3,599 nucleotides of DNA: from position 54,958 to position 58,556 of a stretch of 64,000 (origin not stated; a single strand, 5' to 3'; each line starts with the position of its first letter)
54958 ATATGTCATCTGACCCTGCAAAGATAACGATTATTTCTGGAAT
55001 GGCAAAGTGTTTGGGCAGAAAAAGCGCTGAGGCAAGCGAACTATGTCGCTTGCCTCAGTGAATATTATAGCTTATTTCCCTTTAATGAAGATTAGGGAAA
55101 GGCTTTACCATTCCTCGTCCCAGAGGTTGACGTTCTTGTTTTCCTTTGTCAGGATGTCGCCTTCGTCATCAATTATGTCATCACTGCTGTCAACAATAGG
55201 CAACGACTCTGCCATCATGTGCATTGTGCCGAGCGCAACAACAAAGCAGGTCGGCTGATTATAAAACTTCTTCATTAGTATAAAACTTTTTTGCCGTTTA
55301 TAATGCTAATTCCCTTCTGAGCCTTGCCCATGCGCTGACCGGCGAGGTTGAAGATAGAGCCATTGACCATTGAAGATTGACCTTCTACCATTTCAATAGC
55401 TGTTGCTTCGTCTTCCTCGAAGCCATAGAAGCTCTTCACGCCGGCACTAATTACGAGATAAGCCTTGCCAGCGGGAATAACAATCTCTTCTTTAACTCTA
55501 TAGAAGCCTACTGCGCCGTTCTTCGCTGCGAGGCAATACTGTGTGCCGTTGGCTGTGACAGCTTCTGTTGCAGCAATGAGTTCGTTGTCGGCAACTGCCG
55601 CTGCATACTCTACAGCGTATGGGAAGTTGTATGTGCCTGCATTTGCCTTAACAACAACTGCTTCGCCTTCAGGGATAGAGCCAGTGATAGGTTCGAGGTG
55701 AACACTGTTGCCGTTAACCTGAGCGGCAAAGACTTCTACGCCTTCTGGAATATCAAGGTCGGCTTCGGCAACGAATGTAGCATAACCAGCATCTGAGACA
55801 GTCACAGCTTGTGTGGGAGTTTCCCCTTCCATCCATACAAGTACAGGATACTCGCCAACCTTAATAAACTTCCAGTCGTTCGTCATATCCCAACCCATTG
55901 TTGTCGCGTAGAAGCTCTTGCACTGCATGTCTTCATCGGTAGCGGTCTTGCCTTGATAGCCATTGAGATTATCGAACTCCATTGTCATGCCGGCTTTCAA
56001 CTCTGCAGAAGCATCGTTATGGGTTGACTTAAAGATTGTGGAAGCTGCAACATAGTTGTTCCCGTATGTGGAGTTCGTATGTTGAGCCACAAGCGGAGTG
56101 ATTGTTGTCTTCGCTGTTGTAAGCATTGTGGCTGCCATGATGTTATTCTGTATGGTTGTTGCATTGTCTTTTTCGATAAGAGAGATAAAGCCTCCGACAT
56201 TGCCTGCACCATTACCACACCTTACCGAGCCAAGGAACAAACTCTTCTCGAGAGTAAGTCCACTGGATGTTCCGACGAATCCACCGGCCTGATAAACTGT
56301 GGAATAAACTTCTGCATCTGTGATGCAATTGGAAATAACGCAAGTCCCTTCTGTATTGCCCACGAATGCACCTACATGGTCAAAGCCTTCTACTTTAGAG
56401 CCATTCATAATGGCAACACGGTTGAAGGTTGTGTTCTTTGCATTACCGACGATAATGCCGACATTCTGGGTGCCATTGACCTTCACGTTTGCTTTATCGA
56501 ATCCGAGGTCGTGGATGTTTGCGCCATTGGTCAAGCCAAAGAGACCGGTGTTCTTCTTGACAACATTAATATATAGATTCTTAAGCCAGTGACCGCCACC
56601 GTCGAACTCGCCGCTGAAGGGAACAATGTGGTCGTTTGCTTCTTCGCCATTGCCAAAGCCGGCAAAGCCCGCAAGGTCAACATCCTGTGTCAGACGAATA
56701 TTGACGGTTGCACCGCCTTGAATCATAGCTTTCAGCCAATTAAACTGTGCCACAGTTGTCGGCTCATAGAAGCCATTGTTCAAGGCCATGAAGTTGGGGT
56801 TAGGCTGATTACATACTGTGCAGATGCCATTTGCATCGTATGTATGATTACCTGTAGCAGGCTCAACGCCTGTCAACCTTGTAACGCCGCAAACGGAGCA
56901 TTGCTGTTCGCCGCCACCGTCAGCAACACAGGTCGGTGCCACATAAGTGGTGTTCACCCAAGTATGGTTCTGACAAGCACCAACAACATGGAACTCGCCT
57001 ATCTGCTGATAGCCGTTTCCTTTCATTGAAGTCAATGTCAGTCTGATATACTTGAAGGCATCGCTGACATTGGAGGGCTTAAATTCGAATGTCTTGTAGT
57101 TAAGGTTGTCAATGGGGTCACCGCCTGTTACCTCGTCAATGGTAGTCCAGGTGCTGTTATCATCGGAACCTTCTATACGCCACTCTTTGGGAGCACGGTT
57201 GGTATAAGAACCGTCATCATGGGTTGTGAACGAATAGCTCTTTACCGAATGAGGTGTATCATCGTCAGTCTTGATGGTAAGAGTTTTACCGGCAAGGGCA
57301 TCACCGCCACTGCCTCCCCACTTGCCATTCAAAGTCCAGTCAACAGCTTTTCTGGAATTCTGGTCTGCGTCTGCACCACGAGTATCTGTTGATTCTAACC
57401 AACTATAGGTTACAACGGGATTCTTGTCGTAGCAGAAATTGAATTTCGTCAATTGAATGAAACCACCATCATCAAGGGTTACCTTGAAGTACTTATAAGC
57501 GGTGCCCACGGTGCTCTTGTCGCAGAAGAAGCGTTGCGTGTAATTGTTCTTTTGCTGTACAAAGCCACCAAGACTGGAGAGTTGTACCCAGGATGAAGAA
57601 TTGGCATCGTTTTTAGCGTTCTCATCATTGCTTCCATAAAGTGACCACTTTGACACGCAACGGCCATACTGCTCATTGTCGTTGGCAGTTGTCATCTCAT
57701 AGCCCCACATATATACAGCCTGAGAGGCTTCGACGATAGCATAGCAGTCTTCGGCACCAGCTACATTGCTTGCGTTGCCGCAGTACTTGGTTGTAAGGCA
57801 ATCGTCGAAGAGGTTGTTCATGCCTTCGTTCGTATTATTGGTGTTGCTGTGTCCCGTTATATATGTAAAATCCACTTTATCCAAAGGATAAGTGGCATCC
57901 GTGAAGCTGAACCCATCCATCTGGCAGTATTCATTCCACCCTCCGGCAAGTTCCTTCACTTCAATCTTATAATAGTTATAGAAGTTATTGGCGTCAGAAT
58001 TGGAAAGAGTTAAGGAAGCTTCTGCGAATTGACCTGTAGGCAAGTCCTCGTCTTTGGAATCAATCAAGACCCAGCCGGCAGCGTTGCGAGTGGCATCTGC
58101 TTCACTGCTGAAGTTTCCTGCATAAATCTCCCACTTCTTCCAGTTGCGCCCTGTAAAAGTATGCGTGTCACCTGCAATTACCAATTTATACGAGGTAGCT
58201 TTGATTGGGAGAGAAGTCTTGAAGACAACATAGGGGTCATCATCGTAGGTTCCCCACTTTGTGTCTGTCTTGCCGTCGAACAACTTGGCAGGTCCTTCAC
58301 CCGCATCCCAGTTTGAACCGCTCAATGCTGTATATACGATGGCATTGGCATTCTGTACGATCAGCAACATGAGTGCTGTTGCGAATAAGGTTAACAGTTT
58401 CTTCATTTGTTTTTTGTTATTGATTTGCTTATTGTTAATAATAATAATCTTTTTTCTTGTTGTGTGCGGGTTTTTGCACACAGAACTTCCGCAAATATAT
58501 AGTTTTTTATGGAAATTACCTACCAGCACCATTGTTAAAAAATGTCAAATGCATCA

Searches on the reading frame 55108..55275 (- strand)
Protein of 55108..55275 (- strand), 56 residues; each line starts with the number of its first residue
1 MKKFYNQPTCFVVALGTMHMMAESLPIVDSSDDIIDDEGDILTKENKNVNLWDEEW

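Call 3: search_protein_families(library=ncbifam, proteins=[window:55108-55275:-], max_evalue=10)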
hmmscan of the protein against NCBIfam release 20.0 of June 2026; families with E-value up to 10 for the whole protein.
seq(56 aa): 0 families

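Call 4: search_protein_families(library=pfam, proteins=[window:55108-55275:-], max_evalue=0.1)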
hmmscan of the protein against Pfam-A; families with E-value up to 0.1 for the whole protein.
seq(56 aa): 0 families

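Call 54: predict_structure(alignment_id=A6)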
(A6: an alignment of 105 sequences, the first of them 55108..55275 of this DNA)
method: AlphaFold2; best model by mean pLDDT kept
length: 56 residues; sequences in the alignment: 105
mean_pLDDT: 59.3   pTM: 0.19
mean pLDDT of the five models: 59.3, 58.3, 56.4, 55.9, 55.9
residues with pLDDT >= 90: 0; 70-90: 1; 50-70: 54; < 50: 1
segments of 3 or more residues with pLDDT < 50: none
pLDDT, mean of each block of 10 residues (from residue 1): 58 59 58 63 58 59
secondary structure, 60 per line:
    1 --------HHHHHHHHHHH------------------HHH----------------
elements in order: H9-19
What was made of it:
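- Closest known: Small acidic secretion chaperones and adaptors encoded next to their substrates. Different: Those proteins are folded, at about 100-200 aa, whereas this one is 56 aa and predicted to be disordered (call 54).
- Alone, the peptide is predicted to be disordered (pLDDT 59, pTM 0.19, call 54). AlphaFold predicts a helix at residues 9-19, at low confidence (call 54).
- Tried and rejected: The result was low confidence (pLDDT 59, call 54) and was not used for fold search.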

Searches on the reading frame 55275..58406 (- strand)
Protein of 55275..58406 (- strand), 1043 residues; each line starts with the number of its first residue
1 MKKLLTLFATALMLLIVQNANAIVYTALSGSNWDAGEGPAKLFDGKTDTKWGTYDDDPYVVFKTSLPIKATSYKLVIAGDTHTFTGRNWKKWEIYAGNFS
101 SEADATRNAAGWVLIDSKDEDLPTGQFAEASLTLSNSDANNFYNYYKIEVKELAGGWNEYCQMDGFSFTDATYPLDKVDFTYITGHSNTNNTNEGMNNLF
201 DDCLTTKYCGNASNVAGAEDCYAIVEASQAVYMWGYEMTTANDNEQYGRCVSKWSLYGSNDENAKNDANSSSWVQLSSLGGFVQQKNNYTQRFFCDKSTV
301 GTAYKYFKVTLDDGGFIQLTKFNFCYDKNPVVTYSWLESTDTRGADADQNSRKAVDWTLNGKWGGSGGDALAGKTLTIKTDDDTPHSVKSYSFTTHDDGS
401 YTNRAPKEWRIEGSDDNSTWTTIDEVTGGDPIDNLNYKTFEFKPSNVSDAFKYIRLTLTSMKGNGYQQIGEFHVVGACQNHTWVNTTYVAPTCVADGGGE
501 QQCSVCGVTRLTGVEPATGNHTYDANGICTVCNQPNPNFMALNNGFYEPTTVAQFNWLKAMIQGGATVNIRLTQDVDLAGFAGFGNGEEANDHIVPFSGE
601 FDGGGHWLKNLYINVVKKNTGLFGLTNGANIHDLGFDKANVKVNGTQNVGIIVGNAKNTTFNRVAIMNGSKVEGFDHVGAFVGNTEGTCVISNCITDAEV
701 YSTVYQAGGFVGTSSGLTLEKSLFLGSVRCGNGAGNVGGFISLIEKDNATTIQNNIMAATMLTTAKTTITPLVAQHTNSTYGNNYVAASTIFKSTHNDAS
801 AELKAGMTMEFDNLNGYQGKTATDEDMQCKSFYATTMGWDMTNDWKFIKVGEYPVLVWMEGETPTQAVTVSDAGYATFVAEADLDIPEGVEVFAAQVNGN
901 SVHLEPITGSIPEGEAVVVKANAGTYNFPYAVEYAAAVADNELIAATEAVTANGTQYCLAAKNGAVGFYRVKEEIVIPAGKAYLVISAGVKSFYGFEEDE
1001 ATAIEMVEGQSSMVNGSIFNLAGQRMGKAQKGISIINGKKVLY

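Call 4: search_protein_families(library=pfam, proteins=[window:55275-58406:-], max_evalue=0.1)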
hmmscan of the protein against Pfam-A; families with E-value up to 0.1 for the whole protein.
window:55275-58406:- (1043 aa): 3 families
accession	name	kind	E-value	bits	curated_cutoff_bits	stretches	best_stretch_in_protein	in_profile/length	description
PF00754.31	F5_F8_type_C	-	5.3e-08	33.5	28.2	1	347-472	10-127/127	F5/8 type C domain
PF22633.2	F5_F8_type_C_2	-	0.00016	22.7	27.8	1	383-444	27-83/91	NedA-like, galactose-binding domain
PF07581.17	Glug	-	0.045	14.6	20.5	0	677-694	4-21/28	The GLUG motif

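Call 6: search_protein_families(library=ncbifam, proteins=[window:55275-58406:-], max_evalue=0.1)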
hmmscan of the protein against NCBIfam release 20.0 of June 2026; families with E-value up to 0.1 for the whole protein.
window:55275-58406:- (1043 aa): 0 families

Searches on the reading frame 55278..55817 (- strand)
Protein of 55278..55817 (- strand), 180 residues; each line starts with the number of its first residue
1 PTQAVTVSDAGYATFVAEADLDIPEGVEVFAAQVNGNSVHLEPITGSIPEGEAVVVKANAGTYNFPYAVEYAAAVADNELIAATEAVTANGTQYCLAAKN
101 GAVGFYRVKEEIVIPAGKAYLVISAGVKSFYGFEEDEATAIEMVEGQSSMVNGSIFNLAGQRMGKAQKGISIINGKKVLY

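Call 33: predict_structure(alignment_id=A4)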
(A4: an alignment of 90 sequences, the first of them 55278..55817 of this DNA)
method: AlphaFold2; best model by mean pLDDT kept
length: 180 residues; sequences in the alignment: 90
mean_pLDDT: 85.9   pTM: 0.69
mean pLDDT of the five models: 85.9, 84.8, 83.5, 81.7, 81.0
residues with pLDDT >= 90: 113; 70-90: 39; 50-70: 23; < 50: 5
segments of 3 or more residues with pLDDT < 50: none
pLDDT, mean of each block of 10 residues (from residue 1): 96 97 97 89 95 97 96 94 97 93 92 96 74 56 50 72 79 75
secondary structure, 60 per line:
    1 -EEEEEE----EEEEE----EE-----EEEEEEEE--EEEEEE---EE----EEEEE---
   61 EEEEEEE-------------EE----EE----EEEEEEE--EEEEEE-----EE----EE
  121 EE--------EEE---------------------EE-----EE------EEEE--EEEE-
elements in order: E2-7 E12-16 E28-35 E38-43 E53-57 E61-67 E93-99 E102-107 E119-122 E131-133 E170-173 E176-179
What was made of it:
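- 55278..55817 (-): C-terminal module of c4, the one modelled with AlphaFold2. Residues 1-125 form a beta-sandwich at above 90, followed by a low-confidence linker and a C-terminal hairpin (call 33).
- On T9SS type A CTD (cargo tail): In the AlphaFold2 model the tail is a short C-terminal hairpin after a low-confidence linker (call 33).
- Closest known: T9SS type A CTD. Different: The tail is only about 45 aa and is predicted as a short hairpin, not a seven-strand Ig-like domain (call 33).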

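Call 37: fold_search(model_id=the predicted structure, library=pdb)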
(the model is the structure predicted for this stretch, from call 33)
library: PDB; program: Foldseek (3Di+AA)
matches with E <= 10: 450; with E <= 0.001: 0
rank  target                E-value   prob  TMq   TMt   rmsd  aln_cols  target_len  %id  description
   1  6rsx                  2.8e-01  0.08  0.16  0.12  19.9       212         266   11  Regulatory Subunit of cAMP-dependant Protein Kinase A from Euglena gracilis at 1.6 A resolution (released 2020-10-28)
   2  6xb9_A                4.0e-01  0.05  0.13  0.12  14.4       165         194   12  Crystal structure of Azotobacter vinelandii 3-mercaptopropionic acid dioxygenase in complex with 3-hydroxypropionic ac (released 2021-03-03)
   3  5j3u                  4.5e-01  0.09  0.16  0.12  20.2       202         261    7  Co-crystal structure of the regulatory domain of Toxoplasma gondii PKA with cAMP (released 2016-04-20)
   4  1rl3_B                4.5e-01  0.07  0.15  0.12  19.6       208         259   10  Crystal structure of cAMP-free R1a subunit of PKA (released 2004-07-06)
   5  4lo8_A                5.0e-01  0.05  0.13  0.11  18.0       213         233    6  HA70(D3)-HA17 (released 2013-10-30)
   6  9qce_A                5.2e-01  0.25  0.26  0.10  15.8       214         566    8  HA70-HA17-HA33 complex from Clostridium botulinum Serotype B1 (released 2025-09-10)
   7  2oxe_B                5.2e-01  0.03  0.10  0.07  16.7       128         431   11  Structure of the Human Pancreatic Lipase-related Protein 2 (released 2007-03-27)
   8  8ua8_B                5.2e-01  0.02  0.10  0.05  32.0       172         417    9  Structure of Semliki Forest virus VLP in complex with VLDLR LA2 (released 2024-08-14)
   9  4qm9_B                6.4e-01  0.06  0.13  0.14  13.1        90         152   17  Crystal Structure of a Putative Cysteine Dioxygenase From Bacillus subtilis with Cys-bound (released 2014-11-19)
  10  6xb9_B                6.8e-01  0.11  0.15  0.14   9.4        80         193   12  Crystal structure of Azotobacter vinelandii 3-mercaptopropionic acid dioxygenase in complex with 3-hydroxypropionic ac (released 2021-03-03)
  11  6xb9_C                6.8e-01  0.11  0.15  0.14   9.4        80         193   12  Crystal structure of Azotobacter vinelandii 3-mercaptopropionic acid dioxygenase in complex with 3-hydroxypropionic ac (released 2021-03-03)
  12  4lo7_A                6.8e-01  0.04  0.13  0.11  18.0       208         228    7  HA70(D3)-HA17-HA33 (released 2013-10-30)
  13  8ua8_F                6.8e-01  0.02  0.10  0.06  30.4       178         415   10  Structure of Semliki Forest virus VLP in complex with VLDLR LA2 (released 2024-08-14)
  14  6xb9_I                7.1e-01  0.10  0.15  0.15   9.4        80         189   12  Crystal structure of Azotobacter vinelandii 3-mercaptopropionic acid dioxygenase in complex with 3-hydroxypropionic ac (released 2021-03-03)
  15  4ac9_C                7.1e-01  0.10  0.20  0.09  17.9       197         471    9  CRYSTAL STRUCTURE OF TRANSLATION ELONGATION FACTOR SELB FROM METHANOCOCCUS MARIPALUDIS IN COMPLEX WITH GDP (released 2012-08-22)
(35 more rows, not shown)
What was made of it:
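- Tried and rejected: Nothing scored below E 0.28 (call 37).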
